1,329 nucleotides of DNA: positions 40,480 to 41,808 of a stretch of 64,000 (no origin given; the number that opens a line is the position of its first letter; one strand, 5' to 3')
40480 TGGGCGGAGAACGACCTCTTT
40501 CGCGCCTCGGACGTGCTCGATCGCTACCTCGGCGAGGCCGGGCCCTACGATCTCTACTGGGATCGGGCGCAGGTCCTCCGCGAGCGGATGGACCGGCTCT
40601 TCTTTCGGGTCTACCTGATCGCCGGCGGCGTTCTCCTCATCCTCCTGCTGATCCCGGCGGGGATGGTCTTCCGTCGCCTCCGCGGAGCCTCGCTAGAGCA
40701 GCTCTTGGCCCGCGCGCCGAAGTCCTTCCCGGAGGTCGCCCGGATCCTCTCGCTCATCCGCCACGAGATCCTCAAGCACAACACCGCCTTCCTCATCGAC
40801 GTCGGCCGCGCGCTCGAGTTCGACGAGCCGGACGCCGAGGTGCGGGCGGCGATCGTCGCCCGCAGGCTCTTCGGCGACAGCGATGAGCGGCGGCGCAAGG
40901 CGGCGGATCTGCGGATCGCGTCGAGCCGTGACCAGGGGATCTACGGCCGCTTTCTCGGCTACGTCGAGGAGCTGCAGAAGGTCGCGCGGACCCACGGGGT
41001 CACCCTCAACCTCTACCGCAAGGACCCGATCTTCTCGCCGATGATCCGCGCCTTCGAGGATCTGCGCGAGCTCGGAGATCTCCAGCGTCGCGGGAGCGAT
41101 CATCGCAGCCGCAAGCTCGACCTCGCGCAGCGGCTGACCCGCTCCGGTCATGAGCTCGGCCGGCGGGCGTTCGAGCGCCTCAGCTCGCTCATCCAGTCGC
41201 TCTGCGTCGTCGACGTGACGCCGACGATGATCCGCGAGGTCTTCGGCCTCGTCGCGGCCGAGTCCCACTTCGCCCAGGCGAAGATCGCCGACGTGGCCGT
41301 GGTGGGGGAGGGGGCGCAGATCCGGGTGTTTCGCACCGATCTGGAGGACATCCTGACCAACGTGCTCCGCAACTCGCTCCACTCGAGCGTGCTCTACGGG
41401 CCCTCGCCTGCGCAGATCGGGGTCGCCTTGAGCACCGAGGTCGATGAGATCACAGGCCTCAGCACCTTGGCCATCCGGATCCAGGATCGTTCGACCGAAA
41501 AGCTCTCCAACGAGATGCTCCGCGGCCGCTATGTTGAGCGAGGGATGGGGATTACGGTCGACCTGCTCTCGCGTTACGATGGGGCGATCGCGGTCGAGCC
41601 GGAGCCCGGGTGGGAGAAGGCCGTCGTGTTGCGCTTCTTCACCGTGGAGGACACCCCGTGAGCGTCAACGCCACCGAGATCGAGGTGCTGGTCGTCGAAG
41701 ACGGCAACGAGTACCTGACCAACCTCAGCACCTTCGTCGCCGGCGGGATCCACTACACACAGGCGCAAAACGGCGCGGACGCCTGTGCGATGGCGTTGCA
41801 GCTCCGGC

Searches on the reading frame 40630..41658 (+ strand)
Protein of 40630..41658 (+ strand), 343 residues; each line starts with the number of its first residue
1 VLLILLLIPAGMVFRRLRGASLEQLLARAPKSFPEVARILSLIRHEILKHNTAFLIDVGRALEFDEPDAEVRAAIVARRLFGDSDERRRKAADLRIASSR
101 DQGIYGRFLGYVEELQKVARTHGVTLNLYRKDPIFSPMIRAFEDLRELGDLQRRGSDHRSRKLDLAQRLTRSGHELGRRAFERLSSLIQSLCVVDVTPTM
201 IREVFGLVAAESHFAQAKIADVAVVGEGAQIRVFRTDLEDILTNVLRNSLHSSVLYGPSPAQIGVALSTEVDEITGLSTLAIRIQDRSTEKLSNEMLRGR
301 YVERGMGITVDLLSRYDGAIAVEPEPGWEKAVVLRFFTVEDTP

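Call 33: search_protein_families(library=pfam, proteins=[window:40630-41658:+], max_evalue=10)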
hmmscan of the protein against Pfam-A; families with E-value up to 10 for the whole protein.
window:40630-41658:+ (343 aa): 0 families

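Call 49: search_solved_structures(query=A4, max_evalue=1, show_alignments=1)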
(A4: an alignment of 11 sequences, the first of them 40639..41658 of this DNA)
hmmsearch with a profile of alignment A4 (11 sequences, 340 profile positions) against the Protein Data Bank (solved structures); distinct sequences matched with E-value up to 1: 1.
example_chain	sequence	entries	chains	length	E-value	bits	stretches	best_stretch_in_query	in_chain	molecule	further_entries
8gl8_I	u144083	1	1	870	0.81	11.9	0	180-272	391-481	SprE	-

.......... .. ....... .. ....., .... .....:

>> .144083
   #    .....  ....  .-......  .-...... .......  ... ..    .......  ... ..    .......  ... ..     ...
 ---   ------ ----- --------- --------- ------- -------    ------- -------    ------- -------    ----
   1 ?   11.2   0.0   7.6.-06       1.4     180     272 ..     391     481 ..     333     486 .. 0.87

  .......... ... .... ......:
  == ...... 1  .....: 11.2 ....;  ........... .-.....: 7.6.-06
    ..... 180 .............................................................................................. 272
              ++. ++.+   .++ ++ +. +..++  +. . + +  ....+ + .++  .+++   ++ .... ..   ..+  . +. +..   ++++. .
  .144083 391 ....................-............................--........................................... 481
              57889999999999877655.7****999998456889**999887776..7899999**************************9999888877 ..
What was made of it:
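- Tried and rejected: The PDB sequence-profile search for the kinase module found nothing useful (call 49).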

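Call 55: find_homologous_proteins(query=window:40639-41658:+, max_evalue=0.001)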
Query window:40639-41658:+ (340 aa): 30 proteins with E <= 0.001 among 8000 candidates.
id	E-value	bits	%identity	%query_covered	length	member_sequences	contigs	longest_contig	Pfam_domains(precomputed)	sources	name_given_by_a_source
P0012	2.3e-148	512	82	89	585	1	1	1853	PF13414.13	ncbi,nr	ncbi:MAG: hypothetical protein KC420_17495, partial [Myxococcales bacterium]|nr:hypothetical protein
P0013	4.6e-148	511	74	99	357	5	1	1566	-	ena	-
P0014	2.5e-124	433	60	99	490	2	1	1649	-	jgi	jgi:hypothetical protein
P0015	3.4e-122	426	62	99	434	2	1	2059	-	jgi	jgi:hypothetical protein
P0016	9.2e-122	424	62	99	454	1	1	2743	-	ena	-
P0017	1.8e-121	423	63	95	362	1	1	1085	-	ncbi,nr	ncbi:MAG: hypothetical protein KC431_31830, partial [Myxococcales bacterium]|nr:hypothetical protein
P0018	1.0e-120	421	62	96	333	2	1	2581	-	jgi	jgi:hypothetical protein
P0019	6.6e-120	418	62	98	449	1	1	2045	-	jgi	jgi:hypothetical protein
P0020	7.3e-115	402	59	99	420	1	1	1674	-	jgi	jgi:signal transduction histidine kinase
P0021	1.5e-106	374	72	72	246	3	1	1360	-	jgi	jgi:hypothetical protein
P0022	8.6e-92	326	71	65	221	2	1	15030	-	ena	-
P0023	1.9e-86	308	50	96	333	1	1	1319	-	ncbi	ncbi:MAG: hypothetical protein ACPHRO_12735, partial [Nannocystaceae bacterium]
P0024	2.0e-82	295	70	61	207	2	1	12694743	-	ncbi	ncbi:hypothetical protein [Nannocystis pusilla]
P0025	3.0e-82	294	62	69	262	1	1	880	-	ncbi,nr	ncbi:MAG: hypothetical protein KC457_34850, partial [Myxococcales bacterium]|nr:hypothetical protein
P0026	4.6e-80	287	62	66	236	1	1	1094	-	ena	-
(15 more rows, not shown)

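Call 62: predict_structure(alignment_id=A5)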
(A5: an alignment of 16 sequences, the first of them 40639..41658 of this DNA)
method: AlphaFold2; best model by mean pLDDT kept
length: 340 residues; sequences in the alignment: 16
mean_pLDDT: 83.8   pTM: 0.68
mean pLDDT of the five models: 83.8, 83.5, 82.5, 81.8, 81.2
residues with pLDDT >= 90: 141; 70-90: 148; 50-70: 35; < 50: 16
segments of 3 or more residues with pLDDT < 50: 83-95
pLDDT, mean of each block of 10 residues (from residue 1): 62 75 87 87 79 90 88 82 48 53 90 92 90 91 76 69 90 88 82 95 94 93 93 91 94 93 94 91 90 67 78 87 92 79
secondary structure, 60 per line:
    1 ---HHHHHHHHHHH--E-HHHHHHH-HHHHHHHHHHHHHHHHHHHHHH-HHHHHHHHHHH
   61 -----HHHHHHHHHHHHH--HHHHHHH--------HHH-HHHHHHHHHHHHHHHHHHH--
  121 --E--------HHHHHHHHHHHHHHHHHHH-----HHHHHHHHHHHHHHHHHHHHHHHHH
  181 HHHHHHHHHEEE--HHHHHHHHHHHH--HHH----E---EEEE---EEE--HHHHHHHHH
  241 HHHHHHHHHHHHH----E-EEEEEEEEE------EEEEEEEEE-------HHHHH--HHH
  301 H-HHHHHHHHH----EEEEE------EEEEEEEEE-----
elements in order: H4-14 H19-25 H27-48 H50-60 H66-78 H81-87 H100-118 H132-150 H156-189 E190-192 H195-206 E220-223 E227-229 H232-253 E260-268 E275-283 H291-295 H298-301 H303-311 E316-320 E327-335
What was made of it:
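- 38725..41661 (+): Gene for a 978-aa protein: signal peptide, TPR repeats, transmembrane segment, and a divergent histidine-kinase (DHp-CA-like) C-terminal module. AF2 model of the last 340 aa has pLDDT 83.8 (call 62).
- On Sensor histidine kinase (downstream gene): AF2 pLDDT 83.8 (call 62).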

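Call 64: fold_search(model_id=the predicted structure, library=pdb)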
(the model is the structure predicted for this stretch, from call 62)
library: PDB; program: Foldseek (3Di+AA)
matches with E <= 10: 673; with E <= 0.001: 269
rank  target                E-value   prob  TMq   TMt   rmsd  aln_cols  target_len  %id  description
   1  8vc9_E                4.8e-08  1.00  0.35  0.32  23.3       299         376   13  Hybrid response regulator LvrB from Leptospira / phosphorylated REC form (released 2024-12-18)
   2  8vc9_B                7.8e-08  1.00  0.34  0.32  24.1       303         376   15  Hybrid response regulator LvrB from Leptospira / phosphorylated REC form (released 2024-12-18)
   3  4bix_B                8.7e-08  1.00  0.34  0.48  17.3       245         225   17  Crystal structure of CpxAHDC (monoclinic form 1) (released 2014-02-12)
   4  4biz_F                8.7e-08  1.00  0.34  0.49  18.5       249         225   16  Crystal structure of CpxAHDC (orthorhombic form 2) (released 2014-04-23)
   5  4biz_B                8.7e-08  1.00  0.34  0.48  18.6       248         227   16  Crystal structure of CpxAHDC (orthorhombic form 2) (released 2014-04-23)
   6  8vc9_A                8.7e-08  1.00  0.35  0.32  24.9       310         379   15  Hybrid response regulator LvrB from Leptospira / phosphorylated REC form (released 2024-12-18)
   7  4biy_D                9.2e-08  1.00  0.35  0.52  15.9       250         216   16  Crystal structure of CpxAHDC (monoclinic form 2) (released 2014-02-12)
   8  4biz_C                1.5e-07  1.00  0.32  0.44  16.4       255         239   17  Crystal structure of CpxAHDC (orthorhombic form 2) (released 2014-04-23)
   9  9eut_A                1.7e-07  1.00  0.31  0.16  21.4       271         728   14  Cryo-EM structure of the full-length Pseudomonas aeruginosa bacteriophytochrome in its Pr state (released 2024-09-04)
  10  4cb0_A                2.0e-07  1.00  0.32  0.44  17.2       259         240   16  Crystal structure of CpxAHDC in complex with ATP (hexagonal form) (released 2014-02-12)
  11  4biu_E                2.3e-07  1.00  0.34  0.46  23.6       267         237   16  Crystal structure of CpxAHDC (orthorhombic form 1) (released 2014-02-12)
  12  8vc9_C                2.6e-07  1.00  0.37  0.33  24.5       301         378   16  Hybrid response regulator LvrB from Leptospira / phosphorylated REC form (released 2024-12-18)
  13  6lgq_C                2.6e-07  1.00  0.32  0.46  18.2       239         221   17  The crystal complex structure of histidine kinase and response regulator (released 2020-12-09)
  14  4biy_B                2.7e-07  1.00  0.34  0.50  18.0       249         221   17  Crystal structure of CpxAHDC (monoclinic form 2) (released 2014-02-12)
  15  4biz_A                2.9e-07  1.00  0.32  0.44  17.7       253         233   17  Crystal structure of CpxAHDC (orthorhombic form 2) (released 2014-04-23)
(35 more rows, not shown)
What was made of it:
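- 38725..41661 (+): Foldseek PDB top hits are all histidine-kinase DHp-CA structures (CpxA, HK853, LvrB), E 5e-8 to 1e-6 (call 64).
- Tried and rejected: The kinase question was settled by fold instead (calls 62, 64).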
